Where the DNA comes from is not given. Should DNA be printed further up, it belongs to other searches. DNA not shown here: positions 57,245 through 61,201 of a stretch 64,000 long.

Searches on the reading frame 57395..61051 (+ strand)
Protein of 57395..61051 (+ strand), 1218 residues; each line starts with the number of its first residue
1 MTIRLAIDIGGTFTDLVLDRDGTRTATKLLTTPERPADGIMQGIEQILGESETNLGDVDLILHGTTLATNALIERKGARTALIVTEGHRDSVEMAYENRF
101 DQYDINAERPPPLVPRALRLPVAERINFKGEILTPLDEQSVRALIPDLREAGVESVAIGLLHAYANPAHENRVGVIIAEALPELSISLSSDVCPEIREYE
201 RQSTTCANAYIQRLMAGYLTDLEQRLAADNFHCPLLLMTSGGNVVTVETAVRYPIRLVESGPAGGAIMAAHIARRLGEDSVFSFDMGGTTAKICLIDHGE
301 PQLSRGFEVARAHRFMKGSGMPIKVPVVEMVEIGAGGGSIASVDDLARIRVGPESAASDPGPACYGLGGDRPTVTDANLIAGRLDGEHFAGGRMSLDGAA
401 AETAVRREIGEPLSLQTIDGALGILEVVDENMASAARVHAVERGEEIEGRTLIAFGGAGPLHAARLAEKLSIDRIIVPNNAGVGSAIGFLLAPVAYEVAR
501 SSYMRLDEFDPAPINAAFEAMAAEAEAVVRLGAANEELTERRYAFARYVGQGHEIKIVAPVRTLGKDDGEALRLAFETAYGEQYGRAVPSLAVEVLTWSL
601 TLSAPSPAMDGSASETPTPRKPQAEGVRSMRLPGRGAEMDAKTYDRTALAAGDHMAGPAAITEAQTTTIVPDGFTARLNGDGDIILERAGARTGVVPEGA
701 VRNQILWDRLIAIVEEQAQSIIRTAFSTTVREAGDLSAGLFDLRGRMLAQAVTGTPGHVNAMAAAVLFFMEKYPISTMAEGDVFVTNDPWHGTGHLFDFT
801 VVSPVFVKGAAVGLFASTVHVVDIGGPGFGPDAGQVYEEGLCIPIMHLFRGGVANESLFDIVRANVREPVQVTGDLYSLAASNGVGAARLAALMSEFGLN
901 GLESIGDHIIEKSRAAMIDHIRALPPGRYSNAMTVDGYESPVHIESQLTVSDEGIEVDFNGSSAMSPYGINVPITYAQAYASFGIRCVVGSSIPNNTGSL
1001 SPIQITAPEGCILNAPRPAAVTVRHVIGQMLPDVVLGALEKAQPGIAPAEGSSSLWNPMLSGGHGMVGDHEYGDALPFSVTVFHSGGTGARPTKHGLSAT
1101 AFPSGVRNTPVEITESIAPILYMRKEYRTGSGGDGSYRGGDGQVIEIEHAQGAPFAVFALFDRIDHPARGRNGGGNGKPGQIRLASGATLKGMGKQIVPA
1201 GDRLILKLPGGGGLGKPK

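Call 8: search_protein_families(library=pfam, proteins=[window:57395-61051:+], max_evalue=0.01)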
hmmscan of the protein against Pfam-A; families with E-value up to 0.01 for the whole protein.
window:57395-61051:+ (1218 aa): 4 families
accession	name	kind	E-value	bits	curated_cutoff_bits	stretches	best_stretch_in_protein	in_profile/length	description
PF02538.19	Hydantoinase_B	-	2.1e-140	469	26.8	1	701-1217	3-519/519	Hydantoinase B/oxoprolinase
PF01968.24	Hydantoinase_A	-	1.5e-81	274.3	22.9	1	201-497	1-290/291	Hydantoinase/oxoprolinase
PF05378.19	Hydant_A_N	-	5.6e-53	179.7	25.2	1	4-179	1-174/176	Hydantoinase/oxoprolinase N-terminal region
PF19278.4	Hydant_A_C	-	1.1e-13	51.5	21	1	514-679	14-183/193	Hydantoinase/oxoprolinase C-terminal domain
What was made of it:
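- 57395..61051 (+): Intact fused HyuA/HyuB-type hydantoinase/oxoprolinase gene (1218 aa), at its ancestral position upstream of DUF1674/rsmB. Pfam PF05378, PF01968, PF19278 and PF02538 (call 8).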

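Call 9: search_protein_families(library=ncbifam, proteins=[window:57395-61051:+], max_evalue=0.01)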
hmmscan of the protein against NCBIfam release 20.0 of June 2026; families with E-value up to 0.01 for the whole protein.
window:57395-61051:+ (1218 aa): 5 families
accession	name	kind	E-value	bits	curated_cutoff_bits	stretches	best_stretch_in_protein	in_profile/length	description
NF050156.1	CapLactmsAlpCapA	equivalog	1.9e-146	489.2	1000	1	4-685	2-684/689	caprolactamase subunit alpha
NF042975.2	AcphenoCarb_ApcC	equivalog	1.6e-89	301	1500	1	5-688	11-711/733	acetophenone carboxylase subunit gamma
NF042960.1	AcphenoCarb_ApcA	equivalog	6e-60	203.2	1250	2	143-688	128-657/658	acetophenone carboxylase subunit alpha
NF050157.1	CapLactmsBetCapB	equivalog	1.3e-43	149.2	1000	1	716-1217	19-529/577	caprolactamase subunit beta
NF042976.1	AcphenoCarb_ApcD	equivalog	5.4e-19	67.9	1500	1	702-1144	33-484/685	acetophenone carboxylase subunit delta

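Call 13: find_related_loci(query=window:57395-61051:+, collection=genome_contigs, flank=10000)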
Query window:57395-61051:+ (1218 aa) in genome_contigs; peptide patterns used: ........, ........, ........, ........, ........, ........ (x = any residue, [..] = any of these).
600 stretches matched a pattern (row limit reached: there are more); 579 encode a relative of the query (tblastn E <= 1e-3); the best 80 are kept; 80 distinct loci.
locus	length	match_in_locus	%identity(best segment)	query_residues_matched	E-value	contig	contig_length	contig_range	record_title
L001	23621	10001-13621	67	1-1202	0e+0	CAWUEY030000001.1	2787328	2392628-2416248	MAG: Rhodospirillales bacterium isolate 4fd3a609-4b20-488f-a53c-3ffcb215da44 genome assembly, contig: contig_1, whole ge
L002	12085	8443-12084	63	4-1213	0e+0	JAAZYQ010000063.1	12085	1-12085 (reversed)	MAG: Gammaproteobacteria bacterium isolate bin63p NODE_63_length_12085_cov_14.098254, whole genome shotgun sequence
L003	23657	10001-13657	62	4-1217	0e+0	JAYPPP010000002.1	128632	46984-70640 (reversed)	MAG: Gammaproteobacteria bacterium isolate SD3109_NP_metabat_bins_2.tsv.077 unicycler_60490, whole genome shotgun sequen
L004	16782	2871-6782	62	4-1207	0e+0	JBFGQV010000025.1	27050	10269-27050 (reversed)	MAG: Alphaproteobacteria bacterium isolate Mix_sand04.2021.02.G.56 k141_1254091_length_27050_cov_10.9999, whole genome s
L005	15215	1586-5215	61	1-1209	0e+0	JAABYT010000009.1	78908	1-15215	MAG: Gammaproteobacteria bacterium isolate CS4-K024 K_merged_R1_(paired)_contig_725, whole genome shotgun sequence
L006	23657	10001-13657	61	4-1218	0e+0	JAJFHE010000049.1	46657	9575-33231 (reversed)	MAG: Hyphomicrobiales bacterium isolate OFTM97 OFTM97_48, whole genome shotgun sequence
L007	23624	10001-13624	68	4-1202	0e+0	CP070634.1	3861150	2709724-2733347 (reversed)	MAG: Rhodospirillales bacterium isolate bin96 chromosome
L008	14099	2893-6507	66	1-1206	0e+0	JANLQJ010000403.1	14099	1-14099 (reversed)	MAG: Hyphomicrobiaceae bacterium isolate OTE_38_metabat_220 OTE_38_k141_3703337, whole genome shotgun sequence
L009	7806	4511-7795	61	4-1094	0e+0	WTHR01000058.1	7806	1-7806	MAG: Gammaproteobacteria bacterium isolate PL34864bin_11 NODE_5011_length_7806_cov_9.443556, whole genome shotgun sequen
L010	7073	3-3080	63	196-1217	0e+0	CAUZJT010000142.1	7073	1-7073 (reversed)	MAG: Gammaproteobacteria bacterium isolate CB21_SCM.54 genome assembly, contig: Ga0302122_10005838, whole genome shotgun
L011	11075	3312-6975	62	4-1217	0e+0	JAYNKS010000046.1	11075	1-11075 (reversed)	MAG: Gammaproteobacteria bacterium isolate 139542_COM_metabat_bins_2.tsv.290_sub NODE_8823_length_11075_cov_4.181125, wh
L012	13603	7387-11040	63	4-1217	0e+0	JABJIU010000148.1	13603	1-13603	MAG: Proteobacteria bacterium isolate SI074_bin51 k141_1493434, whole genome shotgun sequence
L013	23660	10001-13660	53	2-1217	0e+0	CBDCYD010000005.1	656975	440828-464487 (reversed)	MAG: Hyphomicrobiaceae bacterium isolate 59900f9e-db51-4c3c-8372-06b45ed05b8c genome assembly, contig: contig_5, whole g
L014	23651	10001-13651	51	2-1218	0e+0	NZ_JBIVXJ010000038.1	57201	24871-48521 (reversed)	Pseudomonas sp. NPDC090592 NPDC090592_414_F11.ctg-0038, whole genome shotgun sequence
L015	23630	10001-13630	52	3-1209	0e+0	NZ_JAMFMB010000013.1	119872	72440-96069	Ruegeria spongiae strain 2012CJ41-6 13, whole genome shotgun sequence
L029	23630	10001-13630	50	4-1218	0e+0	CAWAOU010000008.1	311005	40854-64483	MAG: uncultured Gammaproteobacteria bacterium isolate MFD03804.bin.1.279 genome assembly, contig: contig_25863, whole ge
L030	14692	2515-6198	51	3-1218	0e+0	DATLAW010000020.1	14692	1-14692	MAG TPA_asm: Thermohalobaculum sp. isolate SMAG_U14281 k141_3543891, whole genome shotgun sequence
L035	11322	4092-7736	49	2-1218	0e+0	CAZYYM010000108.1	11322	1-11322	MAG TPA_asm: uncultured Gammaproteobacteria bacterium isolate binchicken_co275_23 genome assembly, contig: NODE_8899_len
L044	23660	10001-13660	49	3-1218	0e+0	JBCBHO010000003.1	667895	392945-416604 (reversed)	MAG: Pseudomonadota bacterium isolate J06621_10 NODE_3_length_667895_cov_16.392213, whole genome shotgun sequence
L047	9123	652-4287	50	2-1218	0e+0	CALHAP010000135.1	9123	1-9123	MAG: uncultured Rhodobacteraceae bacterium isolate H2_Bin_Bin_86_1_1 genome assembly, contig: c_000000483406, whole geno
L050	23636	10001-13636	50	2-1218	0e+0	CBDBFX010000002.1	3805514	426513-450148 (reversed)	MAG: Arenicellales bacterium isolate c4146e73-4be1-4a34-b31a-2fb090582083 genome assembly, contig: contig_2, whole genom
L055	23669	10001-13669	56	3-1218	0e+0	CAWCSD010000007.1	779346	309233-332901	MAG: uncultured Alphaproteobacteria bacterium isolate MFD04428.bin.2.73 genome assembly, contig: contig_10886, whole gen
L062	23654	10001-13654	51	2-1218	0e+0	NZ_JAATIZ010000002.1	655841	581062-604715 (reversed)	Paenalcaligenes hominis strain DSM 26613 Ga0373194_02, whole genome shotgun sequence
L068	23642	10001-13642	56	4-1218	0e+0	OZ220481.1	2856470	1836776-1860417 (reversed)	MAG: Longimicrobiales bacterium isolate 6a12c18f-4201-4084-a6a2-16e5aedc472d genome assembly, chromosome: 1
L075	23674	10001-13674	60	4-1218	0e+0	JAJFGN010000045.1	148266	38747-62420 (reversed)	MAG: Kiloniellaceae bacterium isolate OFTM28 OFTM28_44, whole genome shotgun sequence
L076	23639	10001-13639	50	4-1218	0e+0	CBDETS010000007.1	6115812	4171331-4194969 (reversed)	MAG: Paracoccaceae bacterium isolate d64af6e7-52e0-4969-a89a-2429f2ada3a2 genome assembly, contig: contig_6, whole genom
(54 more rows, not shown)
